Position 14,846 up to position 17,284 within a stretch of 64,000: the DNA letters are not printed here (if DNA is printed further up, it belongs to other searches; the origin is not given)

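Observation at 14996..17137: TrmB (tRNA m7G46 methyltransferase) and threonine synthase encoded as one in-frame 713 aa ORF, with an internal SD before the ThrC start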

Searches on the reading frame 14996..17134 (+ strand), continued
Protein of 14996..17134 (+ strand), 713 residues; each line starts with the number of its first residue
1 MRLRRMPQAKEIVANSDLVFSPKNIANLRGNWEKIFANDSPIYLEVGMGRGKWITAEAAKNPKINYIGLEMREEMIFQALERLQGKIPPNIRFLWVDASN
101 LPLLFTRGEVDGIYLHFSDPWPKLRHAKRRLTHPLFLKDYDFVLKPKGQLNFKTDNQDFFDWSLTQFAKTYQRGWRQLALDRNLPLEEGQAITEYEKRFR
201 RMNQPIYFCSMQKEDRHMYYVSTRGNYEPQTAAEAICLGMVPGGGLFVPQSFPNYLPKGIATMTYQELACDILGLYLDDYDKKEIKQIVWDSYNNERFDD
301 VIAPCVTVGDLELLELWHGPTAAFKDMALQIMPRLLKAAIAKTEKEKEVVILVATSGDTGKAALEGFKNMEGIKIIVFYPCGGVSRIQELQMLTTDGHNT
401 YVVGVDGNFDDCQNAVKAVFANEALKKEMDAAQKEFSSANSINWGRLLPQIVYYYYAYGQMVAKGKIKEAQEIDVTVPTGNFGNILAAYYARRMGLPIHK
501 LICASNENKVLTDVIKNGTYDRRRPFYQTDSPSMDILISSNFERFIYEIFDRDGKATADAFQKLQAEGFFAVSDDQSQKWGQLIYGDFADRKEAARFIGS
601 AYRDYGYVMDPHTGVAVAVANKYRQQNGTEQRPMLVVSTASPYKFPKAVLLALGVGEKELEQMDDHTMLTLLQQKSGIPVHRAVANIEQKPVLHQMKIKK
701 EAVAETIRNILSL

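Call 38: find_encoding_contigs(protein=P0040, flank=4000, max_places=1)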
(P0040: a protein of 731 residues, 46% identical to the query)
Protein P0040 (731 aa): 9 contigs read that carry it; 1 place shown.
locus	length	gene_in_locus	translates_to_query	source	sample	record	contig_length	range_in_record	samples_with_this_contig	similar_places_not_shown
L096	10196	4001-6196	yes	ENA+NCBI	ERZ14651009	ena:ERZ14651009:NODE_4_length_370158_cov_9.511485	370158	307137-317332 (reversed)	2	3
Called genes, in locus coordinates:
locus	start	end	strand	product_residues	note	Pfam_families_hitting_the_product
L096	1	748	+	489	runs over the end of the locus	PF00749:tRNA-synt_1c, PF19269:Anticodon_2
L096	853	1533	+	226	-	PF12847:Methyltransf_18, PF04816:TrmK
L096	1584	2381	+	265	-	PF01784:DUF34_NIF3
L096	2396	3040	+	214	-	PF02589:LUD_dom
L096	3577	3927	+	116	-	-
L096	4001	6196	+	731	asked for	PF02390:Methyltransf_4, PF13649:Methyltransf_25 (faint), PF14821:Thr_synth_N, PF00291:PALP, PF24857:THR4_C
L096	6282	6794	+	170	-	PF00731:AIRC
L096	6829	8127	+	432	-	PF00206:Lyase_1, PF10397:ADSL_C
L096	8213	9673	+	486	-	PF13522:GATase_6, PF13537:GATase_7, PF00156:Pribosyltran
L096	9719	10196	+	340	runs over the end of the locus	PF00586:AIRS, PF02769:AIRS_C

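Call 39: find_encoding_contigs(protein=P0013, flank=4000, max_places=1)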
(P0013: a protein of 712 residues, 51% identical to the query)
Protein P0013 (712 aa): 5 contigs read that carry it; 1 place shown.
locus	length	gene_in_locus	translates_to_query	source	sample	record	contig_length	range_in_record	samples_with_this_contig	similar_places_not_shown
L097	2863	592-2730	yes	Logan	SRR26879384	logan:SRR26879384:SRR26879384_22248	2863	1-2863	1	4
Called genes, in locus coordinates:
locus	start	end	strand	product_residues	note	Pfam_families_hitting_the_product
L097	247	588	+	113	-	-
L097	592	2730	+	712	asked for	PF02390:Methyltransf_4, PF13649:Methyltransf_25 (weak), PF13847:Methyltransf_31, PF14821:Thr_synth_N, PF00291:PALP, PF24857:THR4_C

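Call 47: list_cluster_members(proteins=[P0001, P0018, P0006, P0040, P0046, P0016, P0025, P0021, P0015, P0030])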
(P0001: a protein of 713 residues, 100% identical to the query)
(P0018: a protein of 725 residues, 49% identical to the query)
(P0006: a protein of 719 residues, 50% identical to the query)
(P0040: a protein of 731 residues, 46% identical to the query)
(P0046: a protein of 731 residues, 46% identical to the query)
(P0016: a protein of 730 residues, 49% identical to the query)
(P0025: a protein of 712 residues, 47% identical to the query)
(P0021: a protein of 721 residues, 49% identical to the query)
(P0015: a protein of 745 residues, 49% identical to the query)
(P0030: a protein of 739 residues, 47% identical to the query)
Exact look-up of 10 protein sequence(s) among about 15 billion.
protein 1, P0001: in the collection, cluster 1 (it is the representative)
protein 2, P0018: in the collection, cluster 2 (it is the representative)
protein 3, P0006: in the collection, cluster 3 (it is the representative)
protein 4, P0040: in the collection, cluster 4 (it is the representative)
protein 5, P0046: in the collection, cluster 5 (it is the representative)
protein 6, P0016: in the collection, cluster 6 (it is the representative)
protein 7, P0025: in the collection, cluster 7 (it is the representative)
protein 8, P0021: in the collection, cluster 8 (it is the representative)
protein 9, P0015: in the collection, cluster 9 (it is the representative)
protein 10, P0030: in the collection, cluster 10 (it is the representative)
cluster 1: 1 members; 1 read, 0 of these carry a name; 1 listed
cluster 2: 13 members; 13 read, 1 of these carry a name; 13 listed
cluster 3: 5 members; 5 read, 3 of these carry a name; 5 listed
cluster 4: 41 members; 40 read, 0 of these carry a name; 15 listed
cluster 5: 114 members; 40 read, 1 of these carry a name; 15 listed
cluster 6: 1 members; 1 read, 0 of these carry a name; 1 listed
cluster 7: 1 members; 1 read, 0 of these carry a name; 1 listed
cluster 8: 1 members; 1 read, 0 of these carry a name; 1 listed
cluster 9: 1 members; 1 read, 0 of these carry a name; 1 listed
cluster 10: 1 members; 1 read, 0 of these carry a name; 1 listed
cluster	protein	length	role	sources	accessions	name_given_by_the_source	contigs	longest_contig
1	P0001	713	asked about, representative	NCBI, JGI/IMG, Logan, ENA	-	-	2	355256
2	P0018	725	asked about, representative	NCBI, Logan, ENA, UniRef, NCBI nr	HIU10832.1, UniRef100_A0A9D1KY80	MAG TPA: threonine synthase [Candidatus Avidehalobacter gallistercoris] | tRNA (guanine-N(7)-)-methyltransferase n=1 Tax=Candidatus Avidehalobacter gallistercoris ... | threonine synthase [Candidatus Avidehalobacter gallistercoris]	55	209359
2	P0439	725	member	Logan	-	-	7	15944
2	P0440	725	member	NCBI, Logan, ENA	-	-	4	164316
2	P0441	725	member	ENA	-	-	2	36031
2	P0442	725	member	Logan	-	-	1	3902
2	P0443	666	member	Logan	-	-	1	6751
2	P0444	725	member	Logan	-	-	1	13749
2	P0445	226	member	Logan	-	-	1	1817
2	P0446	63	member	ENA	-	-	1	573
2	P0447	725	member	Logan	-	-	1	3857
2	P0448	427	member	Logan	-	-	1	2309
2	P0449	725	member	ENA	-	-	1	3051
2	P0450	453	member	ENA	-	-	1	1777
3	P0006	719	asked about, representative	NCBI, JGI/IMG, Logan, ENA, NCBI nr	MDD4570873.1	MAG: threonine synthase [Clostridia bacterium] | threonine synthase | threonine synthase [Clostridia bacterium]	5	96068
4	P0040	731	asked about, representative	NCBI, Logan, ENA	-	-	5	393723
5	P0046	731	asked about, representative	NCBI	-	-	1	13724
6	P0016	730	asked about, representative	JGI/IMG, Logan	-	-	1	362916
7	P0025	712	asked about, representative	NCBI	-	-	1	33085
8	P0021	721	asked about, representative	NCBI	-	-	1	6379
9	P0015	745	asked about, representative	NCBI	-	-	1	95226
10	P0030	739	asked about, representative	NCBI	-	-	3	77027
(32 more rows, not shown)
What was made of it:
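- Dozens of fused clusters have been recovered many times over; for example the listed members of the P0040 and P0046 clusters are mostly full-length at 731 aa (call 47).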

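Call 48: search_solved_structures(query=window:14996-17134:+, max_evalue=0.00001, show_alignments=0)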
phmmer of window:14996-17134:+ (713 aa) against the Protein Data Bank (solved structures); distinct sequences matched with E-value up to 0.00001: 10.
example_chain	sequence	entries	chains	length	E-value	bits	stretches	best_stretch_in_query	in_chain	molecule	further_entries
8g1y_A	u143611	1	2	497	2.6e-122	412.5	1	218-699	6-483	Threonine synthase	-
4f4f_A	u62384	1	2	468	1.3e-86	294.6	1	217-678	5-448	Threonine synthase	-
1kl7_A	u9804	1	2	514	1.8e-76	261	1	219-654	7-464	Threonine Synthase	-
3v7n_A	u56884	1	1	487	4.3e-70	239.9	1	218-655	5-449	Threonine synthase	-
7nyb_A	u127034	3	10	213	3.1e-50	174.3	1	1-211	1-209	tRNA (guanine-N(7)-)-methyltransferase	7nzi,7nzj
2fca_A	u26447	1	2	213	2.6e-49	171.2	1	1-211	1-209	tRNA (guanine-N(7)-)-methyltransferase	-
1yzh_A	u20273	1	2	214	5.1e-47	163.7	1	1-208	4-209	tRNA (guanine-N(7)-)-methyltransferase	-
1vb3_A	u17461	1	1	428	2.5e-45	158.1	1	226-580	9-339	Threonine synthase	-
3dxx_A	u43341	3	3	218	5.5e-12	47.9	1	33-212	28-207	tRNA (guanine-N(7)-)-methyltransferase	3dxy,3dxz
1e5x_A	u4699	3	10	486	1.1e-07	33.7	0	318-451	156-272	THREONINE SYNTHASE | THREONINE SYNTHASE 1, CHLOROPLASTIC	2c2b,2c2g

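Call 59: find_encoding_contigs(protein=P0074, flank=3000, max_places=1)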
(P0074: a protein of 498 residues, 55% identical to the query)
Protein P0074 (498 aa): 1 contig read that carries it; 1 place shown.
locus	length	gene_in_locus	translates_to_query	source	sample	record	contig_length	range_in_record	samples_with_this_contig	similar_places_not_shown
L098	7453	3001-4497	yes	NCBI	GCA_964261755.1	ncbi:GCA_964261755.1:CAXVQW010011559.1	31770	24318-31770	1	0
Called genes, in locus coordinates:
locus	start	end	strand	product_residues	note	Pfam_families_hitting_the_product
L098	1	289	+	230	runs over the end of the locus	PF12847:Methyltransf_18, PF04816:TrmK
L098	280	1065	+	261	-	PF01784:DUF34_NIF3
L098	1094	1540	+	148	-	PF06445:GyrI-like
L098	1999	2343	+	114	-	-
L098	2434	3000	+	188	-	PF02390:Methyltransf_4, PF13847:Methyltransf_31 (weak), PF08242:Methyltransf_12 (faint), PF13649:Methyltransf_25 (weak)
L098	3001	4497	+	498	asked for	PF14821:Thr_synth_N, PF00291:PALP, PF24857:THR4_C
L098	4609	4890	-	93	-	PF13451:zf_Tbcl, PF23477:zf_Tbcl_2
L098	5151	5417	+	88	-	PF00313:CSD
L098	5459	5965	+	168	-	PF00149:Metallophos (weak), PF12850:Metallophos_2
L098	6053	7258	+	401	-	PF07833:Cu_amine_oxidN1 (faint)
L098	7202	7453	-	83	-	?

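Call 60: predict_structure(alignment_id=A1)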
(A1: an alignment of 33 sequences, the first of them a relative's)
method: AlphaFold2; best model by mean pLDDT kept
length: 713 residues; sequences in the alignment: 33
mean_pLDDT: 89.2   pTM: 0.73
mean pLDDT of the five models: 89.2, 89.0, 88.2, 87.4, 87.2
residues with pLDDT >= 90: 418; 70-90: 270; 50-70: 24; < 50: 1
segments of 3 or more residues with pLDDT < 50: none
pLDDT, mean of each block of 10 residues (from residue 1): 75 91 81 93 96 96 97 94 90 95 92 92 84 92 92 95 87 80 93 93 96 82 89 85 84 82 93 91 93 84 89 86 80 90 86 86 90 93 84 94 91 86 92 86 70 95 94 90 87 94 90 86 79 69 87 92 91 88 92 95 95 95 91 92 90 94 90 91 85 94 96 95
secondary structure, 60 per line:
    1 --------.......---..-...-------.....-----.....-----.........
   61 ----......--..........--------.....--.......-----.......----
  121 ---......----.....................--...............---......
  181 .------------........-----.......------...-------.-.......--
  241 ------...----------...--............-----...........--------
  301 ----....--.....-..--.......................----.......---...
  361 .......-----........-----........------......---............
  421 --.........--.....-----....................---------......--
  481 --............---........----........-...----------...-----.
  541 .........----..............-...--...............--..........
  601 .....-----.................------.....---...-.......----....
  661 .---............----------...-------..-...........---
elements in order (helices of 4 or more, strands of 3 or more residues): H9-15 H32-36 E42-46 H52-60 E65-70 H73-82 E91-95 H98-104 E110-116 H124-129 H134-143 E144-154 H157-171 E175-181 H194-201 E207-213 E220-222 H232-238 E247-249 H265-276 H282-292 E305-308 E311-315 H323-343 E348-354 H358-367 E373-380 H386-393 E400-405 H409-420 H423-431 E434-438 H444-463 E473-478 H483-494 E498-505 H510-517 E519-521 H540-549 H554-567 E569-571 H574-583 E584-588 H591-605 H611-627 E634-638 H646-652 H657-661 H665-676 H700-710
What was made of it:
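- The predicted structure has no disordered linker (pLDDT 82 across residues 211-220) and a pTM of 0.73 (call 60).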

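Call 65: search_protein_families(library=pfam, proteins=[P0261, P0313, P0366, P0269, P0365, P0369, P0387, P0003], max_evalue=0.0001)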
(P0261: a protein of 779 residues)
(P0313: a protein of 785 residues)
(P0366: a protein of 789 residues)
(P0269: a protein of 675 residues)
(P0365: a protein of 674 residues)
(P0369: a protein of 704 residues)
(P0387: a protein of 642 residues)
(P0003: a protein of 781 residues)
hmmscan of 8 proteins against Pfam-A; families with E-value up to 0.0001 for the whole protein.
P0261 (779 aa): 4 families
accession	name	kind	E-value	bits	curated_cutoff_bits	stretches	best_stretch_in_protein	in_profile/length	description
PF14821.11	Thr_synth_N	-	3e-22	79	25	1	2-76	1-79/79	Threonine synthase N terminus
PF00291.31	PALP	-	3.3e-17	63.2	35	1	98-403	29-275/295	Pyridoxal-phosphate dependent enzyme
PF00288.32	GHMP_kinases_N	-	4.7e-14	52.8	22.3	1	545-625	3-87/87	GHMP kinases N terminal domain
PF08544.19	GHMP_kinases_C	-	3.5e-05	24.6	21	0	699-750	16-68/85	GHMP kinases C terminal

P0313 (785 aa): 5 families
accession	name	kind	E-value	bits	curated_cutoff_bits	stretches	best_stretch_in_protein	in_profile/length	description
PF00288.32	GHMP_kinases_N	-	7.1e-17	61.9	22.3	1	544-626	1-87/87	GHMP kinases N terminal domain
PF00291.31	PALP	-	8.1e-14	52.1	35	1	107-405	30-278/295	Pyridoxal-phosphate dependent enzyme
PF14821.11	Thr_synth_N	-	4.7e-11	43.1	25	1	3-83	2-79/79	Threonine synthase N terminus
PF24857.1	THR4_C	-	1.6e-06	28.6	27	1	396-444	1-50/85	Threonine synthase, C-terminal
PF08544.19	GHMP_kinases_C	-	5.6e-05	23.9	21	0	698-749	13-69/85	GHMP kinases C terminal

P0366 (789 aa): 5 families
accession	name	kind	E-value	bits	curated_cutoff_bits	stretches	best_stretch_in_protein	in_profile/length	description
PF00288.32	GHMP_kinases_N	-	6.5e-18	65.2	22.3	1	557-633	5-87/87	GHMP kinases N terminal domain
PF00291.31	PALP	-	2.1e-12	47.4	35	1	94-414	29-292/295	Pyridoxal-phosphate dependent enzyme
PF14821.11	Thr_synth_N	-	2.2e-09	37.8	25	1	2-67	1-73/79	Threonine synthase N terminus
PF24857.1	THR4_C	-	2.5e-06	28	27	1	395-433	1-44/85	Threonine synthase, C-terminal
PF08544.19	GHMP_kinases_C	-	2.8e-06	28.1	21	1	697-762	4-77/85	GHMP kinases C terminal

P0269 (675 aa): 4 families
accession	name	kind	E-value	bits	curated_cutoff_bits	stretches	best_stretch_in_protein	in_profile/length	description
PF01202.28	SKI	-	1.1e-24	87.8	22.1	1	11-146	1-139/159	Shikimate kinase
PF14821.11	Thr_synth_N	-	4.8e-22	78.3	25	1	171-248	1-79/79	Threonine synthase N terminus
PF00291.31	PALP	-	1.3e-13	51.4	35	1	254-514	7-237/295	Pyridoxal-phosphate dependent enzyme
PF24857.1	THR4_C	-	2.2e-06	28.1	27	1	573-637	1-68/85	Threonine synthase, C-terminal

P0365 (674 aa): 3 families
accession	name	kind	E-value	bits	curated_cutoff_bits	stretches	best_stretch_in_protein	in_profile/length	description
PF01202.28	SKI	-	4.1e-24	85.9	22.1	1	10-168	1-158/159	Shikimate kinase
PF14821.11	Thr_synth_N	-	1.2e-16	61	25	1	174-256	2-79/79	Threonine synthase N terminus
PF00291.31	PALP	-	2.9e-12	47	35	1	276-472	25-195/295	Pyridoxal-phosphate dependent enzyme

P0369 (704 aa): 3 families
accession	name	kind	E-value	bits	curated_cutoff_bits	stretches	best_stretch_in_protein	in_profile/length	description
PF14821.11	Thr_synth_N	-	4.6e-18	65.6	25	1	211-285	2-77/79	Threonine synthase N terminus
PF00291.31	PALP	-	2.1e-13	50.7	35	1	308-629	29-291/295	Pyridoxal-phosphate dependent enzyme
PF04542.20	Sigma70_r2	-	6.4e-13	48.7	24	1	17-83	3-71/71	Sigma-70 region 2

P0387 (642 aa): 3 families
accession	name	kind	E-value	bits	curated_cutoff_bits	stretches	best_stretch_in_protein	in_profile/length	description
PF00291.31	PALP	-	8e-12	45.5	35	1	222-554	9-285/295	Pyridoxal-phosphate dependent enzyme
PF14821.11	Thr_synth_N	-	1.6e-11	44.6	25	1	125-210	2-79/79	Threonine synthase N terminus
PF24857.1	THR4_C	-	5.5e-06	26.9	27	1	538-581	1-45/85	Threonine synthase, C-terminal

P0003 (781 aa): 3 families
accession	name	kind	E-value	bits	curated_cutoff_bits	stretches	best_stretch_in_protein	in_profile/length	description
PF14821.11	Thr_synth_N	-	1.2e-27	96.3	25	1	3-79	2-79/79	Threonine synthase N terminus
PF00291.31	PALP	-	3.3e-24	86.2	35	2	385-647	24-265/295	Pyridoxal-phosphate dependent enzyme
PF24857.1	THR4_C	-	5.1e-06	27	27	1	687-728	1-43/85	Threonine synthase, C-terminal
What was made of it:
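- Fusions of ThrC to other neighbours also occur, including sigma-70 region 2, a shikimate-kinase-like domain and a GHMP kinase (call 65).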
